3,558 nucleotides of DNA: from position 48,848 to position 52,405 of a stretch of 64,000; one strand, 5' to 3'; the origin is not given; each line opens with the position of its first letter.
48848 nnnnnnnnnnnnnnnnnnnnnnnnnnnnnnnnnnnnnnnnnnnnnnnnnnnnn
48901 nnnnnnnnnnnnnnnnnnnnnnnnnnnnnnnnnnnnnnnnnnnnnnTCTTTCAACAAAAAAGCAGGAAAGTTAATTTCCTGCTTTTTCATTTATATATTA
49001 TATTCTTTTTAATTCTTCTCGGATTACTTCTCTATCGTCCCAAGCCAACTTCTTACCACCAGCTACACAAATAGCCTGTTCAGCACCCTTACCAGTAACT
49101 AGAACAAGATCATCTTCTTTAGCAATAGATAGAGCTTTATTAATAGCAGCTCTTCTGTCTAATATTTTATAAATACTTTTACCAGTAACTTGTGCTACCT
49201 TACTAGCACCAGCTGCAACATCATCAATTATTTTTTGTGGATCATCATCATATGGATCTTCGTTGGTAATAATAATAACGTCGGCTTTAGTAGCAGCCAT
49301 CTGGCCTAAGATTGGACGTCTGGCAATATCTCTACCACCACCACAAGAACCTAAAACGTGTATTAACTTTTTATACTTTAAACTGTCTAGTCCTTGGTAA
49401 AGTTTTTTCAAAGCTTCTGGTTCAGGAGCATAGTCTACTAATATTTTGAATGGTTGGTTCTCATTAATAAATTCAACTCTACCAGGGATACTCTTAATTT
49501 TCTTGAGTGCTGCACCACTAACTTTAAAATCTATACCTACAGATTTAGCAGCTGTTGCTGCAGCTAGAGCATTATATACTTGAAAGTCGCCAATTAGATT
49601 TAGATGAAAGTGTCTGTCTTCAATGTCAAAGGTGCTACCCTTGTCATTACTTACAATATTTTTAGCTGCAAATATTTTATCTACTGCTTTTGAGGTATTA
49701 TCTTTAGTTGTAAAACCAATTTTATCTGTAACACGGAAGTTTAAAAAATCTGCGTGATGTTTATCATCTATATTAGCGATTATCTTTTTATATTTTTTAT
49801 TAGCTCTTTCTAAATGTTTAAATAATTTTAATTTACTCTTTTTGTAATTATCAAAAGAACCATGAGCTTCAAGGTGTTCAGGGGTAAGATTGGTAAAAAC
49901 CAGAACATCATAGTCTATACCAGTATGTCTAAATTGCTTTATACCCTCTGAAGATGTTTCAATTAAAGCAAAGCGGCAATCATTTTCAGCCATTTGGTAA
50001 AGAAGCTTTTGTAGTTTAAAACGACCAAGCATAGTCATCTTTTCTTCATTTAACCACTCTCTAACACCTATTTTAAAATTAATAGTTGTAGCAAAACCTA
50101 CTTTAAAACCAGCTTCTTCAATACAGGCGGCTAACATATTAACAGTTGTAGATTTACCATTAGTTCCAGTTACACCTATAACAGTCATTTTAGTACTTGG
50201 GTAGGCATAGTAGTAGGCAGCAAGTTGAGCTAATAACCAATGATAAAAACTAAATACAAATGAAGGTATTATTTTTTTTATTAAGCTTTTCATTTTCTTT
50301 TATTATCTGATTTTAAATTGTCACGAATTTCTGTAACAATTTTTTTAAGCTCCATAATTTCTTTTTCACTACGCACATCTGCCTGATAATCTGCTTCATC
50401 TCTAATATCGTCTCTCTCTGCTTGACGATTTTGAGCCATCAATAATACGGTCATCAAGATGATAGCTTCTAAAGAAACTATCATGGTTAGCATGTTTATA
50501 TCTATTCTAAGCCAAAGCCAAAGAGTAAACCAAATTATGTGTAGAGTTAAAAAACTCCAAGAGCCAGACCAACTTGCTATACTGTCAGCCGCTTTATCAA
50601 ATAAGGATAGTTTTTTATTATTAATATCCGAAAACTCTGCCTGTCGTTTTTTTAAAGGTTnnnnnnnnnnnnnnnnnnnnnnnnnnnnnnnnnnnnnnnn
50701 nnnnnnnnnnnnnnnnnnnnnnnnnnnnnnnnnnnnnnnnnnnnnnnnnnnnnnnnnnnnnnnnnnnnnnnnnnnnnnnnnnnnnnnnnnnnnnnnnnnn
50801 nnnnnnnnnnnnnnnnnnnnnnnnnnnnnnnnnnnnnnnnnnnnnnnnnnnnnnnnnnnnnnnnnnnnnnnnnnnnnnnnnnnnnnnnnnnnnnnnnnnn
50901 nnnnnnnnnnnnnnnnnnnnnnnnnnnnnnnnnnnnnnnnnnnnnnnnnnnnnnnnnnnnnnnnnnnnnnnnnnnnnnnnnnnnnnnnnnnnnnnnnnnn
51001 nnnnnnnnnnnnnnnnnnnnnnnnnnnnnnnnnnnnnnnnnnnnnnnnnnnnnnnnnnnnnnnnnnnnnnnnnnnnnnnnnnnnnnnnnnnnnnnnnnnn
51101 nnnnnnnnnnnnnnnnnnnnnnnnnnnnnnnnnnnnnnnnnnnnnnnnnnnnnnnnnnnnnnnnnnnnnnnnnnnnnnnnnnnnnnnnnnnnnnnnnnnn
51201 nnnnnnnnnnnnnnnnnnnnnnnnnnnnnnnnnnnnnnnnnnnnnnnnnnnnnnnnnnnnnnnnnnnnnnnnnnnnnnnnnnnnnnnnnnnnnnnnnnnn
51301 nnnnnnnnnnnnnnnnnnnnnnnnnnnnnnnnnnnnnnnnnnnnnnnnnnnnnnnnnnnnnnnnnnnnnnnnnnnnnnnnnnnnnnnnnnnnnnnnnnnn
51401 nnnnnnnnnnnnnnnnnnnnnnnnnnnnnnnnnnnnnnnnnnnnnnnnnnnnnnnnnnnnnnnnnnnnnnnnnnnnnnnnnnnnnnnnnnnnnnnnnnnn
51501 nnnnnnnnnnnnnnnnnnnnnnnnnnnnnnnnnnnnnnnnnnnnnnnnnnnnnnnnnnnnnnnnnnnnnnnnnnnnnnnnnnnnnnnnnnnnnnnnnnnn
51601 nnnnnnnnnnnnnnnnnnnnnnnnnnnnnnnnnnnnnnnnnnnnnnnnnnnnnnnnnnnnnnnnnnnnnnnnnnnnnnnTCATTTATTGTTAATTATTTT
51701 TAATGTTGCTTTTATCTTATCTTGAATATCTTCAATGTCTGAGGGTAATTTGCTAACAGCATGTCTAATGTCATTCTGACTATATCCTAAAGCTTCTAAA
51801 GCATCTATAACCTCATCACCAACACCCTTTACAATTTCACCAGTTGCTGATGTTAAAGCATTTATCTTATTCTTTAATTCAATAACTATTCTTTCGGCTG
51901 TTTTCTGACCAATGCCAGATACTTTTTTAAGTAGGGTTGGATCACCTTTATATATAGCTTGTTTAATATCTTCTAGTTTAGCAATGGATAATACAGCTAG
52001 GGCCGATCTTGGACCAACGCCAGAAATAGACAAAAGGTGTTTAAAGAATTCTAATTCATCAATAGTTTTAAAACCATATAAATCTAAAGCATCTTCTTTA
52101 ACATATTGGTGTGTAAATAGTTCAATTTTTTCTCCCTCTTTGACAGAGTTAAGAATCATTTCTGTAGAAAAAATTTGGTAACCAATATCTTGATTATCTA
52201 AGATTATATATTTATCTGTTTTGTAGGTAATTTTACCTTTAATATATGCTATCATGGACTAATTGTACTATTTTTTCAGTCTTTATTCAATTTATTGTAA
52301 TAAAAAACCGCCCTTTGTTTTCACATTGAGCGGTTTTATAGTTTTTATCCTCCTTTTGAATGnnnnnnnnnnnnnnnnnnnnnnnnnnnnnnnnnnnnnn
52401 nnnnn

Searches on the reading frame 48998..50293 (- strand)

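Call 75: search_protein_families(library=pfam, proteins=[window:48998-50293:-])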
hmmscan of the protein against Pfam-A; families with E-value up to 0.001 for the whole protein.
window:48998-50293:- (431 aa): 2 families
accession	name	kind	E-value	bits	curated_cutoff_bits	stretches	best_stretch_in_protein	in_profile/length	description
PF08245.18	Mur_ligase_M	-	5.4e-41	141.2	24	1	41-249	1-200/200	Mur ligase middle domain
PF02875.26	Mur_ligase_C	-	4.3e-24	86.2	28.4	1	271-403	1-127/127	Mur ligase, glutamate ligase domain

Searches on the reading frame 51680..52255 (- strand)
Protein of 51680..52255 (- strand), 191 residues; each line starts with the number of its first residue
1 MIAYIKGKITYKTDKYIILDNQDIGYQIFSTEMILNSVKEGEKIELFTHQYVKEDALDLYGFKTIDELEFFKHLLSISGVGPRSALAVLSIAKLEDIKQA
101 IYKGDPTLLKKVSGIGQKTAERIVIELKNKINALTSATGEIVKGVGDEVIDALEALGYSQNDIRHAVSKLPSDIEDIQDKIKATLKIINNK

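Call 75: search_protein_families(library=pfam, proteins=[window:51680-52255:-])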
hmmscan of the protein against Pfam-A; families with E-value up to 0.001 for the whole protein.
window:51680-52255:- (191 aa): 5 families
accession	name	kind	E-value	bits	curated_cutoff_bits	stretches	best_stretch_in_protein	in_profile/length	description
PF01330.27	RuvA_N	-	3.5e-20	72.3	23.6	1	1-61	1-61/61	RuvA N terminal domain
PF14520.12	HHH_5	-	1.1e-15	58.3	27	1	71-128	1-56/57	Helix-hairpin-helix domain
PF07499.19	RuvA_C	-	8.7e-09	36.2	24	1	147-188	4-46/47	RuvA, C-terminal domain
PF00633.29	HHH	-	1.8e-06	27.9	24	0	107-124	11-28/30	Helix-hairpin-helix motif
PF21176.3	RecR_HhH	-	0.00014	22.1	27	0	109-126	8-25/45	RecR, helix-hairpin-helix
